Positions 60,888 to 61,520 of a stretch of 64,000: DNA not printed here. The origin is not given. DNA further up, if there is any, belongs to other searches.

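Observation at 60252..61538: Chimeric protein: NifX-like cofactor-binding domain, prion-like Q/N/G/Y repeats with conserved Cys, and one magnetochrome haem motif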

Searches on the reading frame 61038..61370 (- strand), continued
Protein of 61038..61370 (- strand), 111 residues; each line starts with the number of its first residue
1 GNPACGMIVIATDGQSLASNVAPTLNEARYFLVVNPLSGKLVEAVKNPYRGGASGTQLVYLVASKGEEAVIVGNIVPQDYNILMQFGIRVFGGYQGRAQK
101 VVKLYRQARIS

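Call 39: list_cluster_members(proteins=[P0094, P0097, P0100, P0108, P0110, P0132, P0134, P0141, P0154, P0178])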
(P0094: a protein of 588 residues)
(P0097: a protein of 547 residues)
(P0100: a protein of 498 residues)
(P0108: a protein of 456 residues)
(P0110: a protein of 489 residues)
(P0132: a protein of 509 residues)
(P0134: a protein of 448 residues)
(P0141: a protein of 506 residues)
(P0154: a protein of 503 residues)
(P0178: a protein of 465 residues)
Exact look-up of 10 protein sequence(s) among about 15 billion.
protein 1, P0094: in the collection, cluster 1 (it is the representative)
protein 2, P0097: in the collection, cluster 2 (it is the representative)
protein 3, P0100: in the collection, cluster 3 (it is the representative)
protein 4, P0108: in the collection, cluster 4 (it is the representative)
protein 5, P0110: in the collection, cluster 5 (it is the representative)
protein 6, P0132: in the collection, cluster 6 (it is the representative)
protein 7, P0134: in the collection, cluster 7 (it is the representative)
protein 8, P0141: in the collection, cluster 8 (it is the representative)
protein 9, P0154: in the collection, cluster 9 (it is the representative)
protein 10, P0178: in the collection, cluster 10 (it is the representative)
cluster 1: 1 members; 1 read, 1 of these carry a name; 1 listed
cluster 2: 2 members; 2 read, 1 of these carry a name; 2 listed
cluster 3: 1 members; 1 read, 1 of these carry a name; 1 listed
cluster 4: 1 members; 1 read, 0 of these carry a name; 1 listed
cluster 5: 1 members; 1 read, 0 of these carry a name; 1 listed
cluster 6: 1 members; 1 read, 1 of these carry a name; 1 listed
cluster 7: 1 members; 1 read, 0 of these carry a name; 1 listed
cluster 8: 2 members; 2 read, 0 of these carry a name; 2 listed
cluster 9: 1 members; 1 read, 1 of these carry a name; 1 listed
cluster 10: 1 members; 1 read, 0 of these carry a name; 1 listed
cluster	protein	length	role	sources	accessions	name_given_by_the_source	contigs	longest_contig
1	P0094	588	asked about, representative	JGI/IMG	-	predicted Fe-Mo cluster-binding NifX family protein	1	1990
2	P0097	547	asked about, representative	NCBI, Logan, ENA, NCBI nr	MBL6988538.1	MAG: PDZ domain-containing protein [Bacteriovoracaceae bacterium] | PDZ domain-containing protein [Bacteriovoracaceae bacterium]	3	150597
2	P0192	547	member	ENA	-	-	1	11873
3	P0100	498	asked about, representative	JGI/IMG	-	predicted Fe-Mo cluster-binding NifX family protein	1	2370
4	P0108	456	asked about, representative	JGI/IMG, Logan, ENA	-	-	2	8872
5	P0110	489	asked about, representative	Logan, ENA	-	-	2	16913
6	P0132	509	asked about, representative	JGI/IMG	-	predicted Fe-Mo cluster-binding NifX family protein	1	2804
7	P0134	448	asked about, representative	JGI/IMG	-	-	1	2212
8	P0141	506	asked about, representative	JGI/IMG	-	-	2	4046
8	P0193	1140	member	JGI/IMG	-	-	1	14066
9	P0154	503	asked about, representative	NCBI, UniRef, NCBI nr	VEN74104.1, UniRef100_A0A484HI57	magnetosome protein MamP [Candidatus Desulfarcum epimagneticum] | Magnetosome protein MamP n=1 Tax=uncultured Desulfobacteraceae bacterium TaxID=218296 ... | magnetosome protein MamP [uncultured Desulfobacteraceae bacterium]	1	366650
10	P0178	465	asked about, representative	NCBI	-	-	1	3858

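Call 40: search_protein_families(library=pfam, proteins=[P0154, P0097, P0065, P0062, P0063, P0081, P0086, P0108, P0110], max_evalue=0.0001)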
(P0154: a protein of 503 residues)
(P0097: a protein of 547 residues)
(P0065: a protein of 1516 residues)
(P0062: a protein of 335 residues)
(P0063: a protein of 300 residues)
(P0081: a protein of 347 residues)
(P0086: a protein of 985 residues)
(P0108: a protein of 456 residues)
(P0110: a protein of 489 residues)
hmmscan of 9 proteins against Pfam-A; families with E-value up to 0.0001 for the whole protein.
P0154 (503 aa): 5 families
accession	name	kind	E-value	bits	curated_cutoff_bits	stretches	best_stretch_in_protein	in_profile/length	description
PF18509.6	MCR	-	1.7e-21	75.9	30.4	2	141-165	1-28/30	Magnetochrome domain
PF13180.12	PDZ_2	-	1.4e-09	38.5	27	1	204-272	12-76/80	PDZ domain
PF17820.7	PDZ_6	-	9.8e-07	28.9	27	1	212-246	2-36/54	PDZ domain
PF00595.29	PDZ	-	1.7e-06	28.8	23.2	1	198-260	23-77/81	PDZ domain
PF02579.22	Nitro_FeMo-Co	-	4.3e-06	27.4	26.3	1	379-465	5-93/94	Dinitrogenase iron-molybdenum cofactor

P0097 (547 aa): 5 families
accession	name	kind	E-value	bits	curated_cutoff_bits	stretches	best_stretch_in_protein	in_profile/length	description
PF02579.22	Nitro_FeMo-Co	-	1.9e-16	60.6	26.3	1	455-543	3-93/94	Dinitrogenase iron-molybdenum cofactor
PF18509.6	MCR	-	2.4e-15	56.3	30.4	2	98-122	2-29/30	Magnetochrome domain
PF13180.12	PDZ_2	-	1.4e-09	38.6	27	1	240-306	10-75/80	PDZ domain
PF17820.7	PDZ_6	-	2.7e-06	27.5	27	1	246-285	2-41/54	PDZ domain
PF00034.26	Cytochrom_C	-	5.3e-05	24.9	21.3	0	155-172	9-26/90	Cytochrome c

P0065 (1516 aa): 5 families
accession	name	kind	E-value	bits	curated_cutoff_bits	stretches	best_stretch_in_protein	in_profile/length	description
PF02579.22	Nitro_FeMo-Co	-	9.9e-53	176.9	26.3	4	351-440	2-93/94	Dinitrogenase iron-molybdenum cofactor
PF13180.12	PDZ_2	-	8.5e-20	71.3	27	1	103-193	2-80/80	PDZ domain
PF00595.29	PDZ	-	2.3e-14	53.9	23.2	1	100-179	8-79/81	PDZ domain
PF17820.7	PDZ_6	-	2.5e-12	46.8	27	1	128-182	1-54/54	PDZ domain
PF12812.13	PDZ_1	-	2.1e-06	28.1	28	1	222-285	12-72/78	PDZ-like domain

P0062 (335 aa): 1 family
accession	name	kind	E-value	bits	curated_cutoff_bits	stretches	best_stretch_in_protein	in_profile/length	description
PF02579.22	Nitro_FeMo-Co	-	7.4e-10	39.4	26.3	1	79-167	4-94/94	Dinitrogenase iron-molybdenum cofactor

P0063 (300 aa): 0 families

P0081 (347 aa): 3 families
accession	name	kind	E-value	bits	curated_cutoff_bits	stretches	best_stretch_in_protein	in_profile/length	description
PF02579.22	Nitro_FeMo-Co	-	7.4e-18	65.1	26.3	1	63-152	2-93/94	Dinitrogenase iron-molybdenum cofactor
PF18509.6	MCR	-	6e-07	29.4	30.4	1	298-322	1-28/30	Magnetochrome domain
PF08271.17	Zn_Ribbon_TF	-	8.5e-05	22.5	29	0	243-255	18-30/43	TFIIB zinc-binding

P0086 (985 aa): 9 families
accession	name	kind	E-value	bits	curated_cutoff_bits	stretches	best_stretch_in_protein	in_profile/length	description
PF02579.22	Nitro_FeMo-Co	-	1.3e-32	112.4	26.3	2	306-395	2-93/94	Dinitrogenase iron-molybdenum cofactor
PF13180.12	PDZ_2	-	6e-24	84.6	27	2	67-156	2-79/80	PDZ domain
PF17820.7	PDZ_6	-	2.3e-22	78.9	27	2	93-146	2-54/54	PDZ domain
PF00595.29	PDZ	-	1.9e-19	70.3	23.2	2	66-144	10-80/81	PDZ domain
PF03119.21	DNA_ligase_ZBD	-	6.7e-13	48.7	25.8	0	484-494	1-11/27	NAD-dependent DNA ligase C4 zinc finger domain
PF12773.13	DZR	-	4.6e-06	27.1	27.3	0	631-660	12-33/45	Double zinc ribbon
PF12812.13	PDZ_1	-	9.4e-06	26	28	0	187-251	12-73/78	PDZ-like domain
PF14685.13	PDZ_Tricorn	-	1.2e-05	25.6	25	0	99-155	30-88/88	Tricorn protease PDZ domain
PF13248.11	Zn_ribbon_3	-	6e-05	22.8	27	0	736-747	4-14/26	zinc-ribbon domain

P0108 (456 aa): 5 families
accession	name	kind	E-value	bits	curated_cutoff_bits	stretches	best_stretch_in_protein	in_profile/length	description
PF18509.6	MCR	-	9.1e-25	86.4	30.4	3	94-119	1-29/30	Magnetochrome domain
PF13180.12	PDZ_2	-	7.3e-12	45.8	27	1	192-258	10-76/80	PDZ domain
PF17820.7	PDZ_6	-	1.5e-07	31.5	27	1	198-243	2-46/54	PDZ domain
PF02579.22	Nitro_FeMo-Co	-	6.3e-07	30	26.3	1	337-420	8-93/94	Dinitrogenase iron-molybdenum cofactor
PF00595.29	PDZ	-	7.2e-07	29.9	23.2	1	173-247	12-78/81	PDZ domain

P0110 (489 aa): 5 families
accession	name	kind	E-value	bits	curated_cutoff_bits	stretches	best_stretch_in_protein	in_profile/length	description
PF02579.22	Nitro_FeMo-Co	-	6e-23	81.4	26.3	2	394-481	4-93/94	Dinitrogenase iron-molybdenum cofactor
PF13180.12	PDZ_2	-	3.4e-11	43.7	27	1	166-241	12-75/80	PDZ domain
PF18509.6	MCR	-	4.3e-10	39.4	30.4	1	116-140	2-29/30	Magnetochrome domain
PF00595.29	PDZ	-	3.9e-09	37.2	23.2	1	173-233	23-80/81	PDZ domain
PF17820.7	PDZ_6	-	5.3e-08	32.9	27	1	182-235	2-54/54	PDZ domain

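Call 61: find_homologous_proteins(query=P0154, max_evalue=0.00001)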
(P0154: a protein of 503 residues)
Query P0154 (503 aa): 93 proteins with E <= 0.00001 among 8000 candidates.
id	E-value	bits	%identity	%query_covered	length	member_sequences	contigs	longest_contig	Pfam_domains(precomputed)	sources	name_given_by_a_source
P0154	0.0e+0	1144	100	100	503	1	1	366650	PF18509.7,PF17820.8,PF00595.30,PF13180.13,PF02579.23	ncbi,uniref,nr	ncbi:magnetosome protein MamP [Candidatus Desulfarcum epimagneticum]|uniref:Magnetosome protein MamP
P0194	4.8e-223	759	57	98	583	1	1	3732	PF18509.7,PF13180.13,PF02579.23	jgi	jgi:predicted Fe-Mo cluster-binding NifX family protein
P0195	9.1e-204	696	61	100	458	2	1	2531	PF18509.7,PF17820.8,PF00595.30,PF13180.13,PF02579.23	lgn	-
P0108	2.5e-193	661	62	100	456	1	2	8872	PF18509.7,PF17820.8,PF00595.30,PF13180.13,PF02579.23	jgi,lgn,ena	-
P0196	2.0e-160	553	53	94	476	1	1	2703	PF18509.7,PF17820.8,PF00595.30,PF13180.13,PF02579.23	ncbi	-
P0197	1.5e-144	500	48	94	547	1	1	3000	PF18509.7,PF17820.8,PF13180.13,PF02579.23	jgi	jgi:predicted Fe-Mo cluster-binding NifX family protein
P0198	2.8e-127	443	35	98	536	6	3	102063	PF18509.7,PF10982.14,PF13180.13,PF02579.23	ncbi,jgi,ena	jgi:predicted Fe-Mo cluster-binding NifX family protein/O6-methylguanine-DNA--protein-cysteine methy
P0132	5.2e-126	439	45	94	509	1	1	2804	PF18509.7,PF17820.8,PF13180.13,PF02579.23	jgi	jgi:predicted Fe-Mo cluster-binding NifX family protein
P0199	4.6e-124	433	39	98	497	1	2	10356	PF18509.7,PF13180.13,PF02579.23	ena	-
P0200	4.9e-124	433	39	98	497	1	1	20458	PF18509.7,PF13180.13,PF02579.23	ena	-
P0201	1.1e-123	432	39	98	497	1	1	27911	PF18509.7,PF13180.13,PF02579.23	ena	-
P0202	1.1e-123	432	39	98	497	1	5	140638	PF18509.7,PF13180.13,PF02579.23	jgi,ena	jgi:predicted Fe-Mo cluster-binding NifX family protein/O6-methylguanine-DNA--protein-cysteine methy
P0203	5.5e-123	429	41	100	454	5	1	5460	PF18509.7,PF17820.8,PF00595.30,PF13180.13,PF02579.23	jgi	jgi:predicted Fe-Mo cluster-binding NifX family protein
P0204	8.1e-122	425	38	97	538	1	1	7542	PF18509.7,PF17820.8,PF00595.30,PF13180.13,PF02579.23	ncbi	-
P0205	2.2e-120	421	39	94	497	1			PF18509.7,PF17820.8,PF00595.30,PF13180.13,PF02579.23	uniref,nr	uniref:MamP-like magnetosome protein n=1 Tax=Candidatus Magnetananas rongchengensis TaxID=1463558 Re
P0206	1.4e-119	418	38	94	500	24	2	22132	PF18509.7,PF13180.13,PF02579.23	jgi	jgi:predicted Fe-Mo cluster-binding NifX family protein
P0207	3.0e-119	417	38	92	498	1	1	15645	PF18509.7,PF00595.30,PF13180.13,PF02579.23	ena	-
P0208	3.2e-119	417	44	100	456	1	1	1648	PF18509.7,PF17820.8,PF00595.30,PF13180.13,PF02579.23,PF22113.2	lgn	-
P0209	1.7e-118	414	40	93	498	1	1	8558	PF18509.7,PF17820.8,PF00595.30,PF13180.13,PF02579.23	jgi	jgi:predicted Fe-Mo cluster-binding NifX family protein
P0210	1.9e-117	411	39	100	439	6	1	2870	PF18509.7,PF17820.8,PF00595.30,PF13180.13,PF02579.23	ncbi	-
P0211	2.1e-117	411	39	94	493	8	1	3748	PF18509.7,PF02969.24,PF17820.8,PF00595.30,PF13180.13,PF02579.23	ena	-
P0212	1.1e-114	402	39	94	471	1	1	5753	PF18509.7,PF10982.14,PF13180.13,PF02579.23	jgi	jgi:predicted Fe-Mo cluster-binding NifX family protein/O6-methylguanine-DNA--protein-cysteine methy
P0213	1.2e-114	402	44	99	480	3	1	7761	PF18509.7,PF17820.8,PF00595.30,PF13180.13,PF02579.23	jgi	jgi:predicted Fe-Mo cluster-binding NifX family protein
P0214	1.5e-114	401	43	93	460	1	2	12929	PF18509.7,PF17820.8,PF00595.30,PF13180.13,PF02579.23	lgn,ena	-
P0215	2.5e-114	401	37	93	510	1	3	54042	PF18509.7,PF02969.24,PF17820.8,PF00595.30,PF13180.13,PF02579.23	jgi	jgi:predicted Fe-Mo cluster-binding NifX family protein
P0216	1.5e-112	395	43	94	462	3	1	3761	PF18509.7,PF17820.8,PF00595.30,PF13180.13,PF02579.23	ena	-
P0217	2.6e-112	394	44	98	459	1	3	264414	PF18509.7,PF13180.13,PF02579.23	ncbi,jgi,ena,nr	ncbi:MAG TPA: magnetochrome domain-containing protein [Anaerolineae bacterium]|nr:magnetochrome doma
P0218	4.0e-112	393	43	96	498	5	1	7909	PF18509.7,PF17820.8,PF00595.30,PF13180.13,PF02579.23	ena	-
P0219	5.5e-112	393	41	70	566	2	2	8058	PF18509.7,PF02969.24,PF00595.30,PF13180.13,PF01035.27,PF02579.23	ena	-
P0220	3.4e-110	387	40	99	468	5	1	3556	PF18509.7,PF17820.8,PF00595.30,PF13180.13,PF02579.23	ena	-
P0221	4.6e-109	383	41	95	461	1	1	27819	PF18509.7,PF17820.8,PF00595.30,PF13180.13,PF02579.23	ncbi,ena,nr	ncbi:MAG: magnetochrome domain-containing protein [Desulfobacterales bacterium]|nr:magnetochrome dom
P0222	8.3e-108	379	40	84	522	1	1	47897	PF18509.7,PF17820.8,PF00595.30,PF13180.13,PF02579.23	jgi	jgi:predicted Fe-Mo cluster-binding NifX family protein/membrane-associated protease RseP (regulator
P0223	2.8e-107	377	39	96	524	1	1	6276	PF18509.7,PF02969.24,PF17820.8,PF00595.30,PF13180.13,PF02579.23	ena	-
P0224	3.9e-107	377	35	93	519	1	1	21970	PF18509.7,PF10982.14,PF00595.30,PF13180.13,PF17341.9,PF02579.23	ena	-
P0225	4.7e-107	377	39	95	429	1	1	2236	PF18509.7,PF17820.8,PF00595.30,PF13180.13,PF02579.23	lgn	-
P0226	8.7e-107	376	40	94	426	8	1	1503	PF18509.7,PF17820.8,PF00595.30,PF13180.13,PF02579.23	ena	-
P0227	2.0e-106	375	38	93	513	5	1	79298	PF18509.7,PF17820.8,PF00595.30,PF13180.13,PF02579.23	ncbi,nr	ncbi:MAG: magnetochrome domain-containing protein [Desulfamplus sp.]|nr:magnetochrome domain-contain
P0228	1.1e-105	372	41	92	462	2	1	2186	PF18509.7,PF17820.8,PF13180.13,PF02579.23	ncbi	-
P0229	1.3e-105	372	35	95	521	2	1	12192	PF18509.7,PF13180.13,PF02579.23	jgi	-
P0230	3.3e-105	371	40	96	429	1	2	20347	PF18509.7,PF17820.8,PF00595.30,PF13180.13,PF02579.23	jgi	jgi:predicted Fe-Mo cluster-binding NifX family protein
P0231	8.6e-105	369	42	94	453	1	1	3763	PF18509.7,PF17820.8,PF00595.30,PF13180.13,PF02579.23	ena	-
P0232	2.7e-104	368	42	94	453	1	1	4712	PF18509.7,PF17820.8,PF00595.30,PF13180.13,PF02579.23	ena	-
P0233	2.8e-104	368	43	94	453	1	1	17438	PF18509.7,PF17820.8,PF00595.30,PF13180.13,PF02579.23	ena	-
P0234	5.5e-104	367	43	94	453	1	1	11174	PF18509.7,PF17820.8,PF00595.30,PF13180.13,PF02579.23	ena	-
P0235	1.0e-103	366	39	94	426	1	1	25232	PF18509.7,PF17820.8,PF00595.30,PF13180.13,PF02579.23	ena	-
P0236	1.6e-103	365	38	93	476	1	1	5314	PF18509.7,PF00595.30,PF13180.13,PF02579.23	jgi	-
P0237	2.9e-103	364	45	84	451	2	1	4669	PF18509.7,PF17820.8,PF00595.30,PF13180.13,PF02579.23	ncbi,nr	ncbi:MAG: magnetochrome domain-containing protein [Desulfobacterales bacterium]|nr:magnetochrome dom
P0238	6.7e-103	363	41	94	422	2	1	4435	PF18509.7,PF17820.8,PF00595.30,PF13180.13,PF02579.23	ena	-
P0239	3.7e-102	361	40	94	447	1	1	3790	PF18509.7,PF17820.8,PF00595.30,PF13180.13,PF02579.23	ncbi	-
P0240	5.1e-102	360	37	99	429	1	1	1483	PF18509.7,PF00595.30,PF13180.13,PF02579.23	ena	-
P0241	9.5e-102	359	40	96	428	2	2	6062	PF18509.7,PF17820.8,PF00595.30,PF13180.13,PF02579.23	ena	-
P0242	8.2e-101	356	37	99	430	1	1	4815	PF18509.7,PF17820.8,PF00595.30,PF13180.13,PF02579.23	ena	-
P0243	8.8e-101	356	41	92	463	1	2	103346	PF18509.7,PF02969.24,PF00595.30,PF13180.13,PF02579.23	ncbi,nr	ncbi:MAG: PDZ domain-containing protein [Desulfobacterales bacterium]|nr:PDZ domain-containing prote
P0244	1.8e-99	352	37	100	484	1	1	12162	PF18509.7,PF17820.8,PF13180.13,PF02579.23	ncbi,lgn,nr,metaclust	ncbi:magnetosome MamP-like protein [Candidatus Magnetomorum sp. HK-1]|nr:magnetosome MamP-like prote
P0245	3.1e-99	351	41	89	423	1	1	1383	PF18509.7,PF13180.13,PF02579.23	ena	-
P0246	2.9e-98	348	37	95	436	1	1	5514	PF18509.7,PF17820.8,PF00595.30,PF13180.13,PF02579.23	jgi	jgi:predicted Fe-Mo cluster-binding NifX family protein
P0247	3.2e-98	348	35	93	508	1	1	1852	PF18509.7,PF00595.30,PF13180.13,PF02579.23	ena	-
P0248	3.4e-98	347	38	95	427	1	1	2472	PF18509.7,PF17820.8,PF00595.30,PF13180.13,PF02579.23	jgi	jgi:predicted Fe-Mo cluster-binding NifX family protein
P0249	6.9e-98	346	38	92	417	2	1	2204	PF18509.7,PF17820.8,PF00595.30,PF13180.13,PF02579.23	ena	-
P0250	7.2e-98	346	38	93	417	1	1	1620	PF18509.7,PF17820.8,PF13180.13,PF02579.23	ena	-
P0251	3.2e-97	344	36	97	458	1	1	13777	PF18509.7,PF17820.8,PF00595.30,PF13180.13,PF02579.23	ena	-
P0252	1.0e-96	343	38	95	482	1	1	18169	PF18509.7,PF00595.30,PF13180.13,PF02579.23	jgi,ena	-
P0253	3.6e-96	341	35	95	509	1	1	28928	PF18509.7,PF13180.13,PF02579.23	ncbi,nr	ncbi:MAG: magnetochrome domain-containing protein [Deltaproteobacteria bacterium]|nr:magnetochrome d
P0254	2.2e-95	338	38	96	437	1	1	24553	PF18509.7,PF17820.8,PF00595.30,PF13180.13,PF02579.23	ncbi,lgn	-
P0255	7.2e-95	337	38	93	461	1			PF18509.7,PF13180.13,PF02579.23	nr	nr:magnetosome protein MamP-like [Desulfobacteraceae bacterium]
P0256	7.7e-95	336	39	95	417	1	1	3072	PF18509.7,PF17820.8,PF00595.30,PF13180.13,PF02579.23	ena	-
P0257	6.7e-94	333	38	77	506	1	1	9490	PF18509.7,PF17820.8,PF13180.13,PF02579.23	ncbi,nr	ncbi:MAG: magnetochrome domain-containing protein, partial [Deltaproteobacteria bacterium]|nr:magnet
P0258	1.1e-93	333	40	99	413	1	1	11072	PF18509.7,PF17820.8,PF00595.30,PF13180.13,PF02579.23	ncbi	-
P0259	4.7e-92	327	39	96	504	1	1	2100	PF18509.7,PF17820.8,PF00595.30,PF13180.13,PF02579.23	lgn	-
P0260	4.7e-92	327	43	59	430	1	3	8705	PF17820.8,PF00595.30,PF13180.13,PF02579.23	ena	-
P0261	9.4e-92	326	37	96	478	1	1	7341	PF18509.7,PF17820.8,PF00595.30,PF13180.13,PF02579.23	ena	-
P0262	1.2e-91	326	42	84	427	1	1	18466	PF18509.7,PF17820.8,PF00595.30,PF13180.13,PF02579.23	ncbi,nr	ncbi:MAG: PDZ domain-containing protein [Desulfamplus sp.]|nr:PDZ domain-containing protein [Desulfa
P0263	1.4e-91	326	36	95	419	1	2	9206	PF18509.7,PF17820.8,PF13180.13,PF02579.23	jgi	-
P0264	2.1e-91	325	40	76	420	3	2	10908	PF18509.7,PF17820.8,PF00595.30,PF13180.13,PF02579.23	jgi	jgi:predicted Fe-Mo cluster-binding NifX family protein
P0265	9.3e-91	323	36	94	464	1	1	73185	PF18509.7,PF17820.8,PF00595.30,PF13180.13,PF02579.23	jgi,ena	-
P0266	1.1e-89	319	40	93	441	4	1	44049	PF18509.7,PF13180.13,PF02579.23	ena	-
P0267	3.3e-89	318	37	98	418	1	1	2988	PF18509.7,PF13180.13,PF02579.23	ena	-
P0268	3.5e-87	311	37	94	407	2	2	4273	PF18509.7,PF17820.8,PF00595.30,PF13180.13,PF02579.23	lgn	-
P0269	5.7e-87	310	37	92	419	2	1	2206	PF18509.7,PF17820.8,PF00595.30,PF13180.13,PF02579.23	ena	-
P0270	9.8e-86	306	36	94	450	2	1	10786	PF18509.7,PF17820.8,PF00595.30,PF13180.13,PF02579.23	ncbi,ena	-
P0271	4.0e-85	304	37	93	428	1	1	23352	PF18509.7,PF17820.8,PF00595.30,PF13180.13,PF02579.23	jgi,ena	-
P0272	4.4e-83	298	34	94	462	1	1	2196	PF18509.7,PF17820.8,PF00595.30,PF13180.13,PF02579.23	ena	-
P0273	9.9e-83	296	39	93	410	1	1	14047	PF18509.7,PF17820.8,PF00595.30,PF13180.13,PF02579.23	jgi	jgi:predicted Fe-Mo cluster-binding NifX family protein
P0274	1.2e-82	296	34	94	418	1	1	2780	PF18509.7,PF17820.8,PF00595.30,PF13180.13,PF02579.23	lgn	-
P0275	3.6e-82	295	34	93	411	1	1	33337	PF18509.7,PF17820.8,PF00595.30,PF13180.13,PF02579.23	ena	-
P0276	1.8e-81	292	34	94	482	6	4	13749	PF18509.7,PF17820.8,PF00595.30,PF13180.13,PF02579.23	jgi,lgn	jgi:predicted Fe-Mo cluster-binding NifX family protein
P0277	1.7e-80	289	33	97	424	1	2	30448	PF18509.7,PF17820.8,PF00595.30,PF13180.13,PF02579.23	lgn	-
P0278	4.6e-79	284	36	98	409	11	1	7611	PF18509.7,PF17820.8,PF00595.30,PF13180.13,PF02579.23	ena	-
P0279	6.5e-79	284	36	94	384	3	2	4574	PF18509.7,PF17820.8,PF00595.30,PF13180.13,PF02579.23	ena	-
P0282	9.0e-67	244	32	92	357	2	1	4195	PF18509.7,PF13180.13,PF02579.23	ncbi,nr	ncbi:MAG: magnetochrome domain-containing protein, partial [Desulfovibrionaceae bacterium]|nr:magnet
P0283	3.9e-60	222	35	57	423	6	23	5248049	PF18509.7,PF17820.8,PF13180.13,PF02579.23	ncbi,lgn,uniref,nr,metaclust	ncbi:PDZ domain-containing protein [Solidesulfovibrio magneticus]|uniref:Magnetosome protein MamP n=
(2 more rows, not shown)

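Call 63: search_protein_families(library=pfam, proteins=[P0283, P0244, P0205], max_evalue=0.001)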
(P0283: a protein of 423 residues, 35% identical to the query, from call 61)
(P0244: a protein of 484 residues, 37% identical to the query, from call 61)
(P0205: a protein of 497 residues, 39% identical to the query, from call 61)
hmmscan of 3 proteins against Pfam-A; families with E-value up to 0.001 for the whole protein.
P0283 (423 aa): 5 families
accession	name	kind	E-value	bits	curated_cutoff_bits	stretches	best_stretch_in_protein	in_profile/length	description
PF18509.6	MCR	-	6.4e-15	54.9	30.4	2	71-96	1-29/30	Magnetochrome domain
PF13180.12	PDZ_2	-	1.3e-10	41.9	27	1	161-250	2-79/80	PDZ domain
PF02579.22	Nitro_FeMo-Co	-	2.8e-09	37.6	26.3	1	292-379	3-93/94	Dinitrogenase iron-molybdenum cofactor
PF17820.7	PDZ_6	-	4.7e-06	26.7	27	1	187-219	2-34/54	PDZ domain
PF00595.29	PDZ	-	9.2e-05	23.2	23.2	1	161-225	11-67/81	PDZ domain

P0244 (484 aa): 5 families
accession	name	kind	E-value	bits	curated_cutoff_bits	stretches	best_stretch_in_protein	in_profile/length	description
PF18509.6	MCR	-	4.3e-15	55.4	30.4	2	60-85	1-29/30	Magnetochrome domain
PF02579.22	Nitro_FeMo-Co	-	4.1e-13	49.9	26.3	1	360-449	2-93/94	Dinitrogenase iron-molybdenum cofactor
PF13180.12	PDZ_2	-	9.1e-11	42.3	27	1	164-233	10-79/80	PDZ domain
PF17820.7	PDZ_6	-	2.7e-06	27.5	27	1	169-215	1-46/54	PDZ domain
PF00595.29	PDZ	-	0.0001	23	23.2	1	139-209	7-68/81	PDZ domain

P0205 (497 aa): 6 families
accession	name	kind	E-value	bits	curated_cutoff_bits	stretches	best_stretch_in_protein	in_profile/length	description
PF02579.22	Nitro_FeMo-Co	-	9.2e-14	52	26.3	1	380-468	3-93/94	Dinitrogenase iron-molybdenum cofactor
PF18509.6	MCR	-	2e-13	50.1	30.4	2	58-81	1-27/30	Magnetochrome domain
PF13180.12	PDZ_2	-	3.3e-13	50.1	27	1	163-234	9-80/80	PDZ domain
PF17820.7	PDZ_6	-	9.5e-09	35.3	27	1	170-223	2-54/54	PDZ domain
PF00595.29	PDZ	-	1.6e-08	35.2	23.2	1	140-221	7-80/81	PDZ domain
PF10982.13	DUF2789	-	8.2e-05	23.2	27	0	248-278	4-34/75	Protein of unknown function (DUF2789)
